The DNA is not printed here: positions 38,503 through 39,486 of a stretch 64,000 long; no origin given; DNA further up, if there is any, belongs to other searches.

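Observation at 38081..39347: AbiE-type system #2 in reversed gene order, with a palindrome over the start codon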

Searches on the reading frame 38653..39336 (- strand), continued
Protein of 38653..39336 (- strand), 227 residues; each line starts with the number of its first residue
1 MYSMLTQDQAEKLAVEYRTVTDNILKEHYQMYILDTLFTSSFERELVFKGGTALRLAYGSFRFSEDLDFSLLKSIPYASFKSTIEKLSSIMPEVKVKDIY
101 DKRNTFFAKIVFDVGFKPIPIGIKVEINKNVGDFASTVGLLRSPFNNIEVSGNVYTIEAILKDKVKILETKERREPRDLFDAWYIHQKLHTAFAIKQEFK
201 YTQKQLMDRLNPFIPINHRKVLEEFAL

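Call 88: fold_search(model_id=the predicted structure, library=pdb)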
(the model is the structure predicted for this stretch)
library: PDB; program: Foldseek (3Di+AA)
matches with E <= 10: 775; with E <= 0.001: 7
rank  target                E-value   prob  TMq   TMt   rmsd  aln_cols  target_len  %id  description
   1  4o8s                  4.2e-08  1.00  0.56  0.55   3.6       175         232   25  Crystal structure of JHP933 from Helicobacter pylori (released 2014-09-10)
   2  6y56                  6.4e-08  1.00  0.62  0.50   8.0       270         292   16  MenT4, nucleotidyltransferase toxin Rv2826c from Mycobacterium tuberculosis H37Rv (released 2020-09-16)
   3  4ok0_B                1.1e-07  1.00  0.53  0.53   4.8       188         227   23  Crystal structure of putative nucleotidyltransferase from H. pylori (released 2014-04-09)
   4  4ok0_A                3.7e-07  1.00  0.55  0.55   3.6       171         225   26  Crystal structure of putative nucleotidyltransferase from H. pylori (released 2014-04-09)
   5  6j7n                  6.1e-07  1.00  0.54  0.44   5.6       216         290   15  Crystal structure of toxin TglT (unusual type guanylyltransferase-like toxin, Rv1045) mutant D82A co-expressed with TakA (released 2020-05-13)
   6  6j7p                  7.3e-07  1.00  0.58  0.48   4.9       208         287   13  Crystal structure of toxin TglT (unusual type guanylyltransferase-like toxin, Rv1045) mutant E146Q co-expressed with Tak (released 2020-05-13)
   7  6j7s                  9.8e-07  1.00  0.56  0.45   5.2       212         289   17  Crystal structure of toxin TglT (unusual type guanylyltransferase-like toxin, Rv1045) wild type protein from Mycobacteri (released 2020-05-13)
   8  6w3i_A                4.1e-03  0.41  0.25  0.20  13.7       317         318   13  Crystal structure of a FAM46C mutant in complex with Plk4 (released 2020-05-06)
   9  6w38_A                6.7e-03  0.57  0.25  0.19  11.4       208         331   12  Crystal structure of the FAM46C/Plk4 complex (released 2020-05-06)
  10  4fhy                  1.0e-02  0.95  0.30  0.23   8.8       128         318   14  Crystal structures of the Cid1 poly (U) polymerase reveal the mechanism for UTP selectivity - Mg 3'-dATP bound (released 2012-08-29)
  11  3wfp_C                1.2e-02  0.82  0.36  0.23  10.2       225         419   12  tRNA processing enzyme (apo form 2) (released 2014-01-01)
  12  6ex0_B                1.5e-02  0.51  0.27  0.30  13.0       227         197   12  Crystal structure of RelP (SAS2) from Staphylococcus aureus bound to pppGpp in the post-catalytic state (released 2018-01-24)
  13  4zrl_A                1.7e-02  0.92  0.31  0.23   9.5       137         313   16  Structure of the non canonical Poly(A) polymerase complex GLD-2 - GLD-3 (released 2015-07-08)
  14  3wfr_H                1.7e-02  0.75  0.32  0.19   8.3       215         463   13  tRNA processing enzyme complex 2 (released 2014-01-01)
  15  3wfr_G                1.9e-02  0.84  0.35  0.20   8.2       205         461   13  tRNA processing enzyme complex 2 (released 2014-01-01)
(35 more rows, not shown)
